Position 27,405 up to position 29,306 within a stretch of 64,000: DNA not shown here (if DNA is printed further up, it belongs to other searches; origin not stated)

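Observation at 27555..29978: KAP-family NTPase with N-terminal membrane anchor, divergent from a hyper-acidic DUF1292-like protein, wedged between secA and a GT4/recO operon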

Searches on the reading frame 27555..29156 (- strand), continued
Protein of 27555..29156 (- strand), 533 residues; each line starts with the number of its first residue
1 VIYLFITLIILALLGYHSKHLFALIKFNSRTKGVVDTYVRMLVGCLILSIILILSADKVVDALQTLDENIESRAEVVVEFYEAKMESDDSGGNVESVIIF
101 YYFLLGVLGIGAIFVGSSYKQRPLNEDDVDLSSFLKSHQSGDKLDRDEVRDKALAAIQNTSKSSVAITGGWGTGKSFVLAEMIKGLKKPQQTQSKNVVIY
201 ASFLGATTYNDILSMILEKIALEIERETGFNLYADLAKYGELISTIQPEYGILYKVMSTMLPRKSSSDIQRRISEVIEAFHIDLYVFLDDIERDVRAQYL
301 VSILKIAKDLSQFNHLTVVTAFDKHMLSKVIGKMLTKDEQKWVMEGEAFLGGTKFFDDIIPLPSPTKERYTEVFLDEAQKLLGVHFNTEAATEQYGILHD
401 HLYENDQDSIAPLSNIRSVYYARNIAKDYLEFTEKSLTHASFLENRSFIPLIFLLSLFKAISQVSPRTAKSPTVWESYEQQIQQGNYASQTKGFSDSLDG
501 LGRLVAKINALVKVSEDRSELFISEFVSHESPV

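Call 68: search_protein_families(library=pfam, alignment_id=A4, max_evalue=0.001)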
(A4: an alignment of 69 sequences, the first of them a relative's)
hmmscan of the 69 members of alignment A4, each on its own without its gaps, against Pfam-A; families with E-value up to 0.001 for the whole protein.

A. member 1, P0001 (533 aa): 3 families
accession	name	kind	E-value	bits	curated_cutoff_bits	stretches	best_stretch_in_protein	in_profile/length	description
PF07693.20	KAP_NTPase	-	2.9e-16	60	20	1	159-343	17-208/293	KAP family P-loop domain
PF13191.12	AAA_16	-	6e-05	24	32.6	1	151-293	10-143/167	AAA ATPase domain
PF13401.12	AAA_22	-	8.6e-05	23.3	27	1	161-293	4-95/130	AAA domain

B. families by the number of members that match (of 69 scanned): 22 families
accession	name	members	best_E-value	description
PF07693.20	KAP_NTPase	69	9.1e-59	KAP family P-loop domain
PF13401.12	AAA_22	61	1.9e-12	AAA domain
PF13191.12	AAA_16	47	2.3e-10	AAA ATPase domain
PF01637.24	ATPase_2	18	8.6e-08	ATPase domain predominantly from Archaea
PF24883.2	NPHP3_N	9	3.7e-08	Nephrocystin 3, N-terminal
PF25199.1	nSTAND_NTPase5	8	3.2e-06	Novel STAND NTPase 5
PF20693.3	YobI-ATPase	6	3.9e-06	YobI-like P-loop NTPase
PF00005.33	ABC_tran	4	0.00023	ABC transporter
PF05729.18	NACHT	3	6.3e-06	NACHT domain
PF12775.13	AAA_7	2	5.4e-05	P-loop containing dynein motor region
PF00004.35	AAA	2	0.00018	ATPase family associated with various cellular activities (AAA)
PF13245.12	AAA_19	2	0.0002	AAA domain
PF13173.12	AAA_14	1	2.8e-05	AAA domain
PF13476.12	AAA_23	1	9.6e-05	AAA domain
PF04665.18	Pox_A32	1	0.00016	Poxvirus A32 protein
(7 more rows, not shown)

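Call 74: search_protein_families(library=padloc, proteins=[P0026, P0027], max_evalue=0.001)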
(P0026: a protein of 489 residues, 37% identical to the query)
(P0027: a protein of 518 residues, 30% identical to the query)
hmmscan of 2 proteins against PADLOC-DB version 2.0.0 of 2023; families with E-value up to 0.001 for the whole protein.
P0026 (489 aa): 7 families
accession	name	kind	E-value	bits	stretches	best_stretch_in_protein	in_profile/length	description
PDLC04956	PDC-S20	-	1.5e-08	32.5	1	34-125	7-100/450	-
PDLC05031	PDC-S49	-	4.5e-08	30.4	1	63-191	26-143/624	-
PDLC02361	PifA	-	5.6e-08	29.8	1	35-159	13-140/720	PifA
PDLC04957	PDC-S20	-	4.8e-07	27.6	1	37-94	4-68/446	-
PDLC02210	QatA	-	2e-06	24.6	1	37-125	8-95/593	-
PDLC02209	QatA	-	2.1e-06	24.7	1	34-125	6-96/646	-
PDLC04958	PDC-S20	-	2.3e-06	25.2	1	38-177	3-139/458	-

P0027 (518 aa): 5 families
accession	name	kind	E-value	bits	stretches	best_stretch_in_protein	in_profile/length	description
PDLC02361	PifA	-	3.5e-19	66.9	1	232-408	158-334/720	PifA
PDLC02210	QatA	-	3.6e-08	30.4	1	236-345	182-290/593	-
PDLC04959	PDC-S20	-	5.8e-08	30.7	1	141-210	37-103/464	-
PDLC04957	PDC-S20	-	2.1e-06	25.5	0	137-170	23-56/446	-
PDLC02209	QatA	-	9.7e-06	22.5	0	259-303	204-247/646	-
